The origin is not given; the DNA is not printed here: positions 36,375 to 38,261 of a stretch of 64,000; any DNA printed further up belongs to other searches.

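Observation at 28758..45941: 16-kb translationally coupled supercluster pairing non-Pyl MttB methyltransferases with GcvT-fold dehydrogenases and aminotransferases, with no corrinoid protein in view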

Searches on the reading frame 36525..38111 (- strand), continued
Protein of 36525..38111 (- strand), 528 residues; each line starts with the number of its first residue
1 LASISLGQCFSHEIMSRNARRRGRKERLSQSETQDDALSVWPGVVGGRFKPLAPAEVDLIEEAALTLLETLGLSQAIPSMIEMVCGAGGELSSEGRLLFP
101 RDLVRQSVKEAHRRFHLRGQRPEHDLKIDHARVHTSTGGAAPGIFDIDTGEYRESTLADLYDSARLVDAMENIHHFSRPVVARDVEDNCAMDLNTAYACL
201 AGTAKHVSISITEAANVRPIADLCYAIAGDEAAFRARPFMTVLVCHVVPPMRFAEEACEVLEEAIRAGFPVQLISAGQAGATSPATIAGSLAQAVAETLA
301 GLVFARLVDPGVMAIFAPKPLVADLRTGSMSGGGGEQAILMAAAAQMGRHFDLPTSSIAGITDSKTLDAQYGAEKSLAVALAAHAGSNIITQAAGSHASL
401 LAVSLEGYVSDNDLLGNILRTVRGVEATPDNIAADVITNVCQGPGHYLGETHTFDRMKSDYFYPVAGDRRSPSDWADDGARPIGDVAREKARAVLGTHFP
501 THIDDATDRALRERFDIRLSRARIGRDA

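Call 71: search_solved_structures(query=window:36525-38069:-, show_alignments=5)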
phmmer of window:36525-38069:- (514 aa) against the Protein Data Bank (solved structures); distinct sequences matched with E-value up to 0.001: 5.
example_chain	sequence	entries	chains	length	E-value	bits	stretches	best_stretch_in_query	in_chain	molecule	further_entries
2qne_A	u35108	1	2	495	1.8e-54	188.7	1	35-498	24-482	Putative methyltransferase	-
9yce_A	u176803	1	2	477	2e-54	188.6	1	37-498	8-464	Glycine betaine methyltransferase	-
7xcl_A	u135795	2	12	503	3e-53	184.7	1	41-491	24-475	Trimethylamine methyltransferase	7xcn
7xcm_A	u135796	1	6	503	4.9e-53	184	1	41-491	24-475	Trimethylamine methyltransferase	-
4yyc_A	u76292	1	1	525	4.5e-37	131.3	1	41-500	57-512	Putative trimethylamine methyltransferase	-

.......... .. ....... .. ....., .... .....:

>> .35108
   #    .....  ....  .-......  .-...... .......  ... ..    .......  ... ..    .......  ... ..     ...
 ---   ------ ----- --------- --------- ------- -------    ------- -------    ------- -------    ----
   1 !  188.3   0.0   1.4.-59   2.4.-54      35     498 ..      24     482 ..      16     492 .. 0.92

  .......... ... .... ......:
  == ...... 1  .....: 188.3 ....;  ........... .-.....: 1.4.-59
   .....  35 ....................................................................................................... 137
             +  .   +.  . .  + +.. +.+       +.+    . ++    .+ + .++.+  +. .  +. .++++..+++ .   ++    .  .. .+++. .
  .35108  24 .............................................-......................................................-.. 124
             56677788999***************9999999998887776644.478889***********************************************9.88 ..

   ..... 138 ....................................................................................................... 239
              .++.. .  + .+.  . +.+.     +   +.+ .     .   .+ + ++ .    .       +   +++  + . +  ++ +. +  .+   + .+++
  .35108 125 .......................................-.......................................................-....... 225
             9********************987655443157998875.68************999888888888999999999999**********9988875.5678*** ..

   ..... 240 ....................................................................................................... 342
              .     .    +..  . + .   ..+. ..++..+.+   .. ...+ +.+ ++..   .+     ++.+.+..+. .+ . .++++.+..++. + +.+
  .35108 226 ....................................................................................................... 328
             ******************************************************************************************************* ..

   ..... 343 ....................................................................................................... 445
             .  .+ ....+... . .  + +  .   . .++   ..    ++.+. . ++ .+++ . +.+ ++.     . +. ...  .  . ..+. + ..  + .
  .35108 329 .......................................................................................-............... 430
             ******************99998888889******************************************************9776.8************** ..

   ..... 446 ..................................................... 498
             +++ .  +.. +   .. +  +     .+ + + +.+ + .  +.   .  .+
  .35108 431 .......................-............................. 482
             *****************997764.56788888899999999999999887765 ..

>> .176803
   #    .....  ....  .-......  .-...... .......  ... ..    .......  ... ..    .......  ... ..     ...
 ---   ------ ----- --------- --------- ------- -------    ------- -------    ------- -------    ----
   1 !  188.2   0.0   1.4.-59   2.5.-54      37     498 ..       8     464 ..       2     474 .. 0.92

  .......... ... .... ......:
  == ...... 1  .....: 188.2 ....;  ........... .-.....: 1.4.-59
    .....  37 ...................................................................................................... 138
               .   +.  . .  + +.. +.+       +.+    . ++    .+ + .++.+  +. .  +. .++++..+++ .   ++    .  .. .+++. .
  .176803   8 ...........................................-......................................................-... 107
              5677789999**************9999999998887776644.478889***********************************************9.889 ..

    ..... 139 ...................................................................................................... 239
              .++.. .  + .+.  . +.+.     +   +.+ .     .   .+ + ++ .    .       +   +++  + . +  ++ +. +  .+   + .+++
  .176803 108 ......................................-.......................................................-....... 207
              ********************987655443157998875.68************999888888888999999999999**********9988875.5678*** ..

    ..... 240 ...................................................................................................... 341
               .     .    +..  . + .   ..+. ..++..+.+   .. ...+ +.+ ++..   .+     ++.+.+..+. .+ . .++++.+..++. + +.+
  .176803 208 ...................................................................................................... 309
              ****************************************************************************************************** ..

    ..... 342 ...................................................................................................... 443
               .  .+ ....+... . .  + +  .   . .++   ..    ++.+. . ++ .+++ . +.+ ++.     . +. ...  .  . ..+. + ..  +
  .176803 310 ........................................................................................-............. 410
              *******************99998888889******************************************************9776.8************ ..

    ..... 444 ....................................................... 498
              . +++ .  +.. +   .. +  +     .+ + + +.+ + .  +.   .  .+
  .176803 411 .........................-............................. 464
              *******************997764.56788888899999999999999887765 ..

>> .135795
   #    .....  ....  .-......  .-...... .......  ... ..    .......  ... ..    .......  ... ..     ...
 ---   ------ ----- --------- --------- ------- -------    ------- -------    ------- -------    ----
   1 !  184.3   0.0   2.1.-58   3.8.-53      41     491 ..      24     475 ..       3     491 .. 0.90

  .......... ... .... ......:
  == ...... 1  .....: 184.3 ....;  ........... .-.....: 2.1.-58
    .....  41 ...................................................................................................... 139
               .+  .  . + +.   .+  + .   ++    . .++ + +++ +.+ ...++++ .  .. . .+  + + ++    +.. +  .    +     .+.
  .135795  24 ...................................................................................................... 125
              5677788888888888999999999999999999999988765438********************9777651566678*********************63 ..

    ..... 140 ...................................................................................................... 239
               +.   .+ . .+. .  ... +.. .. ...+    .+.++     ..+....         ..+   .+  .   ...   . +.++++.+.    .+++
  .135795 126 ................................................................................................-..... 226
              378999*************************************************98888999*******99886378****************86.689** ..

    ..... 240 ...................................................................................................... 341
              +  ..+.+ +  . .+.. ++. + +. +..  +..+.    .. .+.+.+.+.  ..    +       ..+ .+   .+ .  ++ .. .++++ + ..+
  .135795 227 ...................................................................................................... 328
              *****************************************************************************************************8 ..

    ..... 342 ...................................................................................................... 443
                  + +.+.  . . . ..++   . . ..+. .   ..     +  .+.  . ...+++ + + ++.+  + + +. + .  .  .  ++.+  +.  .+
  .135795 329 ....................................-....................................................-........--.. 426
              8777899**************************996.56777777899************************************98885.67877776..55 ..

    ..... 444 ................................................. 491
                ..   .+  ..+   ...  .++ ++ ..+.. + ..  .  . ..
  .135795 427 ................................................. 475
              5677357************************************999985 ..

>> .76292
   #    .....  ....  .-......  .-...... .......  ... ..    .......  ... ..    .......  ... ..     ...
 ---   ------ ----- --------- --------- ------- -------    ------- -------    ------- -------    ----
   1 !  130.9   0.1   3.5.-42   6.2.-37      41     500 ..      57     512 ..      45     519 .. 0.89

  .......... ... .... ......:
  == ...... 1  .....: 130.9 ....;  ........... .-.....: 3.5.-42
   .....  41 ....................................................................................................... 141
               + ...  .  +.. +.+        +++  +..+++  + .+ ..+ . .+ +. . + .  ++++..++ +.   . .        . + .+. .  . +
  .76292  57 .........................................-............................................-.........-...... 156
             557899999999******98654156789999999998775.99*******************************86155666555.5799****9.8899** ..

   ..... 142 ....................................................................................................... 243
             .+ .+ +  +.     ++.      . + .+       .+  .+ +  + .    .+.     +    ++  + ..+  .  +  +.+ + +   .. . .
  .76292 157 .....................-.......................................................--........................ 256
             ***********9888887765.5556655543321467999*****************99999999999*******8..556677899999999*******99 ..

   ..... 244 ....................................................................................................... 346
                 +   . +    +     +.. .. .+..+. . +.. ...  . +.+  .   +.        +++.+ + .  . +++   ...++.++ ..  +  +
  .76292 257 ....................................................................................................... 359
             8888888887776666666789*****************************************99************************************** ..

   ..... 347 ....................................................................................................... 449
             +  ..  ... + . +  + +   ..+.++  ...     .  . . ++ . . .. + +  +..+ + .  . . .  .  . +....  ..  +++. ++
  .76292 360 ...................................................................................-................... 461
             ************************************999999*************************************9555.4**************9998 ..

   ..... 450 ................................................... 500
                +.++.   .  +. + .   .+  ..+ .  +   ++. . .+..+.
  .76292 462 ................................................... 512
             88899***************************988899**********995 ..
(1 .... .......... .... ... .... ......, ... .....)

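Call 73: find_encoding_contigs(protein=P0108, flank=10000, max_places=1)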
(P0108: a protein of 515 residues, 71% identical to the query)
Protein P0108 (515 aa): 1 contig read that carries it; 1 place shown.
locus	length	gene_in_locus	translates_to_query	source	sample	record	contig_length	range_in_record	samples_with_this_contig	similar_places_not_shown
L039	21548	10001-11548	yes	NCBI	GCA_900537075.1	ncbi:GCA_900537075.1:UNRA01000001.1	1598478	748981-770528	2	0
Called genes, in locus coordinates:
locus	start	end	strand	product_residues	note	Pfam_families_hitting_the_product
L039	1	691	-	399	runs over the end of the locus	PF01321:Creatinase_N, PF00557:Peptidase_M24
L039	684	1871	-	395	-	PF00291:PALP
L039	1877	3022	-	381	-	PF01546:Peptidase_M20, PF07687:M20_dimer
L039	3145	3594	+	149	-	PF08279:HTH_11 (weak), PF13404:HTH_AsnC-type, PF13412:HTH_24, PF12840:HTH_20 (weak), PF01037:AsnC_trans_reg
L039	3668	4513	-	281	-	PF00491:Arginase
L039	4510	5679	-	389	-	PF00278:Orn_DAP_Arg_deC (weak)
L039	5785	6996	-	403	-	PF03435:Sacchrp_dh_NADP, PF16653:Sacchrp_dh_C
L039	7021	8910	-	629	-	PF02784:Orn_Arg_deC_N, PF17810:Arg_decarb_HB, PF17944:Arg_decarbox_C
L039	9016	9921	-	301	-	PF00126:HTH_1, PF03466:LysR_substrate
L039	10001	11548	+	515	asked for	PF06253:MTTB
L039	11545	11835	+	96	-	PF00171:Aldedh (weak)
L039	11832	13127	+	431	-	PF00202:Aminotran_3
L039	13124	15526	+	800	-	PF00890:FAD_binding_2, PF01266:DAO, PF07992:Pyr_redox_2 (faint), PF16350:FAO_M, PF01571:GCV_T, PF08669:GCV_T_C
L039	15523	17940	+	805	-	PF01266:DAO, PF16350:FAO_M, PF01571:GCV_T, PF08669:GCV_T_C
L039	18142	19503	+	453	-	PF01425:Amidase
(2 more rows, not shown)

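Call 83: search_protein_representatives(protein=window:36525-38069:-)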
Query: 514 residues. Proteins with E-value up to 0.001 (for the whole library): 5975; up to 1e-10: 3334; up to 1e-30: 1065. The best 150 are listed.
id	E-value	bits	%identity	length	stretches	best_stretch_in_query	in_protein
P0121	7.3e-155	533.0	51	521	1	30-509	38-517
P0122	3.6e-132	458.2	54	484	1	5-429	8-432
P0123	6.2e-131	454.1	45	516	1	16-505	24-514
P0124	3.9e-130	451.5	46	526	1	3-505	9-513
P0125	1.7e-126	439.4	44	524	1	6-506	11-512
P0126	1.8e-118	413.0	53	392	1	123-506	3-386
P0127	6.7e-118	411.1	40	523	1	3-509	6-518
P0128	8.8e-116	404.1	42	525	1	5-508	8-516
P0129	5.9e-115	401.4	43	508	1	31-507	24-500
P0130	1.8e-114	399.8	44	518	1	5-510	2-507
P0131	2.2e-113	396.2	44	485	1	26-503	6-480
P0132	3.1e-110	385.8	41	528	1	7-508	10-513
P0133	8.7e-109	381.1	40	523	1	24-511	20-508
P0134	1.4e-107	377.0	42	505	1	30-505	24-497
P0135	5.0e-107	375.3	43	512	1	3-506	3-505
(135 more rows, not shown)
